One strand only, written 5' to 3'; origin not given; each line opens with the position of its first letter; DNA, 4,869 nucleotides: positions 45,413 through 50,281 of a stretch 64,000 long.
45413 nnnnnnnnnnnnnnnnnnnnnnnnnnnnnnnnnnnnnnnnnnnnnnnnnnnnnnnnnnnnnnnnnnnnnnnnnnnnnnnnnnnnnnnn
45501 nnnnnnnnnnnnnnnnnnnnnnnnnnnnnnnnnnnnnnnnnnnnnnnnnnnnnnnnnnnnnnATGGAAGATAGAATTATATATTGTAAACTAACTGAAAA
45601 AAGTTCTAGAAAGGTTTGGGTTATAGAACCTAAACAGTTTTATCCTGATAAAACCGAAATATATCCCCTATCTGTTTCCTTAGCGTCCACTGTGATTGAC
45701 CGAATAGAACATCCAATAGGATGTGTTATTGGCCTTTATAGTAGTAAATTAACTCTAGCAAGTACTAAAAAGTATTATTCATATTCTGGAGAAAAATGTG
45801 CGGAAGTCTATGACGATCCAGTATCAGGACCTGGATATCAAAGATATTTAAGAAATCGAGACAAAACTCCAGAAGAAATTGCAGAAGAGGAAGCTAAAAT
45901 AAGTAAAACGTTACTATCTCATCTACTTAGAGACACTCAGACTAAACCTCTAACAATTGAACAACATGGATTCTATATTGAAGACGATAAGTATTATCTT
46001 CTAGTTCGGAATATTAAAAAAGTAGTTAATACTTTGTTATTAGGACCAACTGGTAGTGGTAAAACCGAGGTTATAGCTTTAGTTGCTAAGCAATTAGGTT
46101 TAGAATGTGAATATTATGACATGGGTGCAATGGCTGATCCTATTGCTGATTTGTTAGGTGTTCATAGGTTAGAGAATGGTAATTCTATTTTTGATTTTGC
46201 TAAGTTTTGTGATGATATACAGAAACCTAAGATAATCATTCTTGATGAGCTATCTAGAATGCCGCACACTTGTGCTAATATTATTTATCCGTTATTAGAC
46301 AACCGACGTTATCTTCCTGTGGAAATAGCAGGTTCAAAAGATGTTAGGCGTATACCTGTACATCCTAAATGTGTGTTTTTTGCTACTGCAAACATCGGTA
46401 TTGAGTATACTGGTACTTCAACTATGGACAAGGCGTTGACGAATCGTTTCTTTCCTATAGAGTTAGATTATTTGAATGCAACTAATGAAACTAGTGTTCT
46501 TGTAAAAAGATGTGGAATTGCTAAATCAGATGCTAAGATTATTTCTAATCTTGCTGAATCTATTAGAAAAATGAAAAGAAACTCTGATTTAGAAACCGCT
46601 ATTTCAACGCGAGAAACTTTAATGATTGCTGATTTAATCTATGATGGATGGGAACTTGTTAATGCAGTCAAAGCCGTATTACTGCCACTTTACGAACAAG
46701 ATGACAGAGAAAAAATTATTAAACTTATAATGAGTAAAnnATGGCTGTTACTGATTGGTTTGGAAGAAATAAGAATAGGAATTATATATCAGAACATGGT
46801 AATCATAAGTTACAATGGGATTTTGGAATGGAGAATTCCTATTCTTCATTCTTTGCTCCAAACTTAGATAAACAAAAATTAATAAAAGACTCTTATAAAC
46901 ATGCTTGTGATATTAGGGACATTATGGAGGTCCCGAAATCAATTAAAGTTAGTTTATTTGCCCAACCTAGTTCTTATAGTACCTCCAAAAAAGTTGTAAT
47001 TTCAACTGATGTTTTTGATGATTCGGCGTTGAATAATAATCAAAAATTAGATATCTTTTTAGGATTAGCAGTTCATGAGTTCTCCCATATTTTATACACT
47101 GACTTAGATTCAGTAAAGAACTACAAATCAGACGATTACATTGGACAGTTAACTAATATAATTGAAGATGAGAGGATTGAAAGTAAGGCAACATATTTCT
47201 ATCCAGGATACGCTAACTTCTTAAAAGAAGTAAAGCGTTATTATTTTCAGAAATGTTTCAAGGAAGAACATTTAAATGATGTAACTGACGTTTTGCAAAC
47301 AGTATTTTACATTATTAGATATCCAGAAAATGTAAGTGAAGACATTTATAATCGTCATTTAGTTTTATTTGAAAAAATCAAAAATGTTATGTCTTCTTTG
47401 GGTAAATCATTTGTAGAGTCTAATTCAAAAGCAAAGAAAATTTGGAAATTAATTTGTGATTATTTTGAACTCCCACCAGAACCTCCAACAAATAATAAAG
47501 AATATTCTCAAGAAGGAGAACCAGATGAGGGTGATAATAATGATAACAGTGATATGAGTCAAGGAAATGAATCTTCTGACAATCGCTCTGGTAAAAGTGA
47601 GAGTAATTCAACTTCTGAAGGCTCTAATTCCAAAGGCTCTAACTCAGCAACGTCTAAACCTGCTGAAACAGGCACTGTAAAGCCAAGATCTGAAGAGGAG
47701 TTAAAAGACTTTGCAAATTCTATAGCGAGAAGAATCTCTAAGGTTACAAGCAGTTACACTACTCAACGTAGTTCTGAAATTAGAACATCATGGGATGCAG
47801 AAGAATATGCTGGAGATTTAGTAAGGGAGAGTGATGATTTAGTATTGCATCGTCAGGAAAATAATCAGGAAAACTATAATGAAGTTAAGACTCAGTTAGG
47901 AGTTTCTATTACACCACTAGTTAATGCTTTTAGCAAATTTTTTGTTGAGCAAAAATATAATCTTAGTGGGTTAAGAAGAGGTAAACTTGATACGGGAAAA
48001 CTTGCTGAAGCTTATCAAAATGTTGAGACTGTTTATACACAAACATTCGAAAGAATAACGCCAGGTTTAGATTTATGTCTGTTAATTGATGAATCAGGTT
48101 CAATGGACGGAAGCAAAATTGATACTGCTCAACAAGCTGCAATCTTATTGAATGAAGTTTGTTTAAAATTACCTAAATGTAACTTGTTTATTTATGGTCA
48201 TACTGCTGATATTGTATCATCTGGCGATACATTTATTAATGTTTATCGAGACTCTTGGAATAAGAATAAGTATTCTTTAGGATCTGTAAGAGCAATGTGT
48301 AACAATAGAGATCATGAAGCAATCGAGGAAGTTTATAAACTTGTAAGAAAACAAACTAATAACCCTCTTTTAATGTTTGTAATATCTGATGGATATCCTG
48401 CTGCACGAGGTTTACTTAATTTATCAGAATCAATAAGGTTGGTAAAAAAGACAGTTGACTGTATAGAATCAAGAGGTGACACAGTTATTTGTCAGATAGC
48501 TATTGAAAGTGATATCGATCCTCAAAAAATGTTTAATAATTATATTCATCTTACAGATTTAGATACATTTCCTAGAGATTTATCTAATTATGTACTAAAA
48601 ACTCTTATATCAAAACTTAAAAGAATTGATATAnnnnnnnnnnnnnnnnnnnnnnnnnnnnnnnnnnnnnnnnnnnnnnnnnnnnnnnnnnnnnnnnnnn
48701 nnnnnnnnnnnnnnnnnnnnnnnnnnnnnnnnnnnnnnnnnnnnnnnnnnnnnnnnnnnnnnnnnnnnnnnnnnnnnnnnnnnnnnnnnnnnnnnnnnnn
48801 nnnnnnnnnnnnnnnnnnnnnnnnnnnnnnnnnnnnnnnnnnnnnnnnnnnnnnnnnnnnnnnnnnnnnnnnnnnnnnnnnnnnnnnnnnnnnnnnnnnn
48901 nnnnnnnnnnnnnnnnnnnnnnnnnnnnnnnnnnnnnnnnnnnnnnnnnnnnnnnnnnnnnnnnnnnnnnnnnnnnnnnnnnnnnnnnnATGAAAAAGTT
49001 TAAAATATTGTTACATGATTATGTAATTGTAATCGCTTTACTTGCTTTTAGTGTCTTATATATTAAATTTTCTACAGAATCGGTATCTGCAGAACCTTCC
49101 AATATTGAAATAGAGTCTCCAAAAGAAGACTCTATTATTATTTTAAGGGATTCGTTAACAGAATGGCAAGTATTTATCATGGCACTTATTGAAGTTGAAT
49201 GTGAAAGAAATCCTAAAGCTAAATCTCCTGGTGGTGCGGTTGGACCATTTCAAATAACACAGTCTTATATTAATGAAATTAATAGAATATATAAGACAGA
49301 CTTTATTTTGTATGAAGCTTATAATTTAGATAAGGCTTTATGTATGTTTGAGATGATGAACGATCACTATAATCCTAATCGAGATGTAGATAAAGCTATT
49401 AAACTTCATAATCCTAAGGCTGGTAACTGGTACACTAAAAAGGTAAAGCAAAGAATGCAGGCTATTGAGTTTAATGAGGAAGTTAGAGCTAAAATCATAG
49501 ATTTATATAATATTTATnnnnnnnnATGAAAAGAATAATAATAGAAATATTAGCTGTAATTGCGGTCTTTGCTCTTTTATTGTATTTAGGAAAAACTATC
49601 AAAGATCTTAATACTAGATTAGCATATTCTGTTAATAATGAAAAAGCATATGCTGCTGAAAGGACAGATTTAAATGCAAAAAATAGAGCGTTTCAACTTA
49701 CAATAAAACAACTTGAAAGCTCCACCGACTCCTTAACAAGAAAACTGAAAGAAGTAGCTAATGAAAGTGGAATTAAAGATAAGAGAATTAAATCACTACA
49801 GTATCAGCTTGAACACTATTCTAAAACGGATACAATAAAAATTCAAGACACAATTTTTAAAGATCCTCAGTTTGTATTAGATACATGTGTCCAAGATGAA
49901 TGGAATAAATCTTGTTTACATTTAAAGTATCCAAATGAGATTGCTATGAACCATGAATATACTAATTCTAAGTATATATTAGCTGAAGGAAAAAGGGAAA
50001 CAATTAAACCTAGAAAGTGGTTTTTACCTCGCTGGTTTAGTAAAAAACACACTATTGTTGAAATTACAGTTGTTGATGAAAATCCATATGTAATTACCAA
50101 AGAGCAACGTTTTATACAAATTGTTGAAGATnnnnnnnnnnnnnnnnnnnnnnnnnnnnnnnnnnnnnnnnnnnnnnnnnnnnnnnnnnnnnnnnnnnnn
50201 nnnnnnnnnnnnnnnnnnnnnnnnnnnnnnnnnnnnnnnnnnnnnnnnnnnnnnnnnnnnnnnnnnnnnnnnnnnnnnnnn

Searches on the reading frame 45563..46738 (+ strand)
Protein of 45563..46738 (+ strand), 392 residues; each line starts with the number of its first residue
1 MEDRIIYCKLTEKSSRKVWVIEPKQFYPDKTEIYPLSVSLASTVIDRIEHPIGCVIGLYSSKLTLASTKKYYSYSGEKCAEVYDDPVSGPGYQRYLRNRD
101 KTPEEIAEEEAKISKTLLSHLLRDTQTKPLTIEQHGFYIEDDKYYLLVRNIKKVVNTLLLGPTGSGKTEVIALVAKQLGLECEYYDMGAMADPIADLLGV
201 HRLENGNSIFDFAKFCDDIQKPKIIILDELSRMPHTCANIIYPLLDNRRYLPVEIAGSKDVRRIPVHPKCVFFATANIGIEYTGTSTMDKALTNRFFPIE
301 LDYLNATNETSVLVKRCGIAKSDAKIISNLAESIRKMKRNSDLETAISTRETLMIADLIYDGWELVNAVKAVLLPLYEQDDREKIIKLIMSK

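Call 11: search_protein_families(library=pfam, proteins=[window:45563-46738:+], max_evalue=0.01)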
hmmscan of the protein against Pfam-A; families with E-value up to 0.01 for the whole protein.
window:45563-46738:+ (392 aa): 9 families
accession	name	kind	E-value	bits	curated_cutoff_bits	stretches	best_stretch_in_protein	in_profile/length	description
PF07728.20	AAA_5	-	9.4e-15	55.3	22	1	157-296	2-139/139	AAA domain (dynein-related subfamily)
PF08406.16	CbbQ_C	-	2.1e-08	34.7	20.6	1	309-376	1-68/85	CbbQ/NirQ/NorQ C-terminal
PF00004.35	AAA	-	1.4e-06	29.3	21.2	1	158-296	2-123/131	ATPase family associated with various cellular activities (AAA)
PF05496.18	RuvB_N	-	0.00014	22.1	27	1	156-255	35-117/159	Holliday junction DNA helicase RuvB P-loop domain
PF13401.12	AAA_22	-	0.00074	20.3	27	1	157-263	8-128/130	AAA domain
PF13173.12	AAA_14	-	0.0022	18.4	27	1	158-259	6-99/129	AAA domain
PF07726.17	AAA_3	-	0.0065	16.8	27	0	158-297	3-130/131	ATPase family associated with various cellular activities (AAA)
PF20030.5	bpMoxR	-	0.0092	15.5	27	0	155-251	32-127/205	MoxR domain in the MoxR-vWA-beta-propeller ternary systems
PF00910.28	RNA_helicase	-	0.0096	16.8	21.5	0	159-274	3-102/105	RNA helicase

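Call 12: search_protein_families(library=phrogs, proteins=[window:45563-46738:+], max_evalue=0.001)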
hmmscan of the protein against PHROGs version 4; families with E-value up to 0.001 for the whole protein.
window:45563-46738:+ (392 aa): 9 families
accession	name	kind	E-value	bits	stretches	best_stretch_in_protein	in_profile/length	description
phrog_249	-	moron, auxiliary metabolic gene and host takeover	8e-30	105.4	1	133-388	101-363/380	porphyrin biosynthesis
phrog_1297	-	other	2.5e-13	50.8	1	155-303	26-170/356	ATPase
phrog_5424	-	other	3e-12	47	1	159-390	285-518/527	ATPase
phrog_168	-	DNA, RNA and nucleotide metabolism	2.2e-10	41.7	1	150-321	39-178/314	clamp loader of DNA polymerase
phrog_27939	-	other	1.9e-09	38.5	1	159-372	41-242/270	ATP-dependent protease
phrog_16448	-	other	2e-06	27.4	1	152-352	447-632/680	ATPase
phrog_3757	-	unknown function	9.7e-06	26.2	1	146-230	118-193/367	-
phrog_3277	-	DNA, RNA and nucleotide metabolism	0.00055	20.8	0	152-249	8-108/168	DnaC-like helicase loader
phrog_4339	-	unknown function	0.00089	19.5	0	155-180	52-77/552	-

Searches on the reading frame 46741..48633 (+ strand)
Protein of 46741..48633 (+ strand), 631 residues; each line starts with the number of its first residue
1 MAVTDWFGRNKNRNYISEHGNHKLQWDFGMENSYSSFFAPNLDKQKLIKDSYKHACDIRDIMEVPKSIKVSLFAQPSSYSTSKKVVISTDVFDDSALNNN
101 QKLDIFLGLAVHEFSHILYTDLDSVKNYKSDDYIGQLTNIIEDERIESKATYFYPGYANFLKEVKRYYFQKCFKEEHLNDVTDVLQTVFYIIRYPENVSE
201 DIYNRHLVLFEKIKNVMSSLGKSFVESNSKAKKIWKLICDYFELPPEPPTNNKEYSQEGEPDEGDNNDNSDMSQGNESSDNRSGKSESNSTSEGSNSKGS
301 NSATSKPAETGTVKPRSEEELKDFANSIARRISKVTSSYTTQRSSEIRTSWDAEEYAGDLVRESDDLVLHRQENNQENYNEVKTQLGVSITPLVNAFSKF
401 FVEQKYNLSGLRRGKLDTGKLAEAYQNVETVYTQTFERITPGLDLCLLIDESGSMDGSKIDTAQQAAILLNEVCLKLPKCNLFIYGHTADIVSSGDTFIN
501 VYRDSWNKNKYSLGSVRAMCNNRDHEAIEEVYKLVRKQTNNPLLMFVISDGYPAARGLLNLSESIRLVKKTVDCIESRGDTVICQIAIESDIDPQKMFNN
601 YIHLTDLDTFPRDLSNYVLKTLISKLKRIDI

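Call 11: search_protein_families(library=pfam, proteins=[window:46741-48633:+], max_evalue=0.01)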
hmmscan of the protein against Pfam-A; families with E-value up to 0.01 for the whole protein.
window:46741-48633:+ (631 aa): 2 families
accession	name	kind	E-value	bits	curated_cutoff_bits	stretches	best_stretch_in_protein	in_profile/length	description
PF11775.14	CobT_C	-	1e-06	29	21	0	518-607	112-203/220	Cobalamin biosynthesis protein CobT VWA domain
PF00092.34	VWA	-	0.00082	20.1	23.8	0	444-569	1-128/174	von Willebrand factor type A domain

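Call 12: search_protein_families(library=phrogs, proteins=[window:46741-48633:+], max_evalue=0.001)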
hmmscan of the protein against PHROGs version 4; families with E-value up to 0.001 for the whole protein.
window:46741-48633:+ (631 aa): 5 families
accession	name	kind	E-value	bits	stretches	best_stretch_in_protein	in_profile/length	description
phrog_1576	-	unknown function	4.2e-28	99.4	3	256-474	335-560/729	-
phrog_17276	-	moron, auxiliary metabolic gene and host takeover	3.4e-11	43.3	1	269-600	220-556/580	aerobic cobaltochelatase CobT subunit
phrog_459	-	other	1e-07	32.1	1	109-469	54-437/736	peptidase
phrog_5298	-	moron, auxiliary metabolic gene and host takeover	1.2e-05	25.2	1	250-584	282-609/645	cobalamin biosynthesis protein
phrog_26570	-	unknown function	0.00084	20.4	0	545-611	1-62/75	-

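Call 74: search_dna_similar(query=window:46741-48633:+, collection=phages, mode=protein, max_rows=15)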
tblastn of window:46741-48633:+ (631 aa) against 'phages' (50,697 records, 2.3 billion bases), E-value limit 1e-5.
Records with a match: 8; places in all: 8; records where one place covers at least 80% of the query: 2.
Best place of each record, by identity: <60% 8.
By first word of the organism name: Pseudomonas 4; Bacteriophage 3; Bacteroides 1.
By host as written in the record: - 3; Pseudomonas syringae pv. avii 2; Bacteroides salyersiae BSC162 1; Pseudomonas syringae pv. actinidiae 1; Pseudomonas syringae CC0094 1.
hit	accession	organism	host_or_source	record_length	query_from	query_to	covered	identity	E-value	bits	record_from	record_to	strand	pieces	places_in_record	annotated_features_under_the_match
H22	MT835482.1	Bacteriophage sp.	human fecal samples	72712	3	623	98%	31.1%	4e-74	265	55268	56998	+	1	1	record has no annotation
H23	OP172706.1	Bacteroides phage BS162P1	Bacteroides salyersiae BSC162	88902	5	627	99%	30.5%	3e-74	265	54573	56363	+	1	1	hypothetical protein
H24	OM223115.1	Pseudomonas phage hairong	Pseudomonas syringae pv. actinidiae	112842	377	626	40%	26.6%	9e-8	62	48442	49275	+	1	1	aerobic cobaltochelatase subunit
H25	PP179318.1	Pseudomonas phage Nican01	Pseudomonas syringae CC0094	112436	381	626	39%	25.4%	1e-6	58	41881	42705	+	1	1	aerobic cobaltochelatase subunit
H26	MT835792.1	Bacteriophage sp.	human fecal samples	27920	415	622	33%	29.3%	2e-6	57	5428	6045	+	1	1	record has no annotation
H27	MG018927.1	Pseudomonas phage nickie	Pseudomonas syringae pv. avii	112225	381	624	39%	23.9%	1e-6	58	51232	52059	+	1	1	cobT: aerobic cobaltochelatase subunit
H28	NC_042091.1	Pseudomonas phage nickie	Pseudomonas syringae pv. avii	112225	381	624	39%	23.9%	1e-6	58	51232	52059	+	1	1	cobT: aerobic cobaltochelatase subunit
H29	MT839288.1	Bacteriophage sp.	human fecal samples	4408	443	622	29%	30.3%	7e-8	62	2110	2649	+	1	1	record has no annotation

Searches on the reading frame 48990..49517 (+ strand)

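Call 11: search_protein_families(library=pfam, proteins=[window:48990-49517:+], max_evalue=0.01)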
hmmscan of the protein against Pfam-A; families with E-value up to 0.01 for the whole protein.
window:48990-49517:+ (176 aa): 1 family
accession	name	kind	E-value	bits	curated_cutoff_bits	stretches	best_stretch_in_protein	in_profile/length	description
PF01464.25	SLT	-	5.8e-06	26.3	21.3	1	59-128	13-84/117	Transglycosylase SLT domain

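Call 12: search_protein_families(library=phrogs, proteins=[window:48990-49517:+], max_evalue=0.001)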
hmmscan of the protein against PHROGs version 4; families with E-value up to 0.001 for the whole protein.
window:48990-49517:+ (176 aa): 1 family
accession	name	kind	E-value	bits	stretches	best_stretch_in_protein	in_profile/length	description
phrog_669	-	lysis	0.00092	17.6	0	62-145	938-1021/1946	endolysin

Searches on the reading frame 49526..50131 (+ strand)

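Call 11: search_protein_families(library=pfam, proteins=[window:49526-50131:+], max_evalue=0.01)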
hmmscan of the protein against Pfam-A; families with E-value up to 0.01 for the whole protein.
window:49526-50131:+ (202 aa): 1 family
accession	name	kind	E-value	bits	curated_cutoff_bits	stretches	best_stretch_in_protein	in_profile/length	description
PF10377.14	ATG11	-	0.0053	17.3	22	1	70-199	4-128/132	Autophagy-related protein 11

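Call 12: search_protein_families(library=phrogs, proteins=[window:49526-50131:+], max_evalue=0.001)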
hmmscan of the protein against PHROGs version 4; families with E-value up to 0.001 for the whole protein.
window:49526-50131:+ (202 aa): 0 families
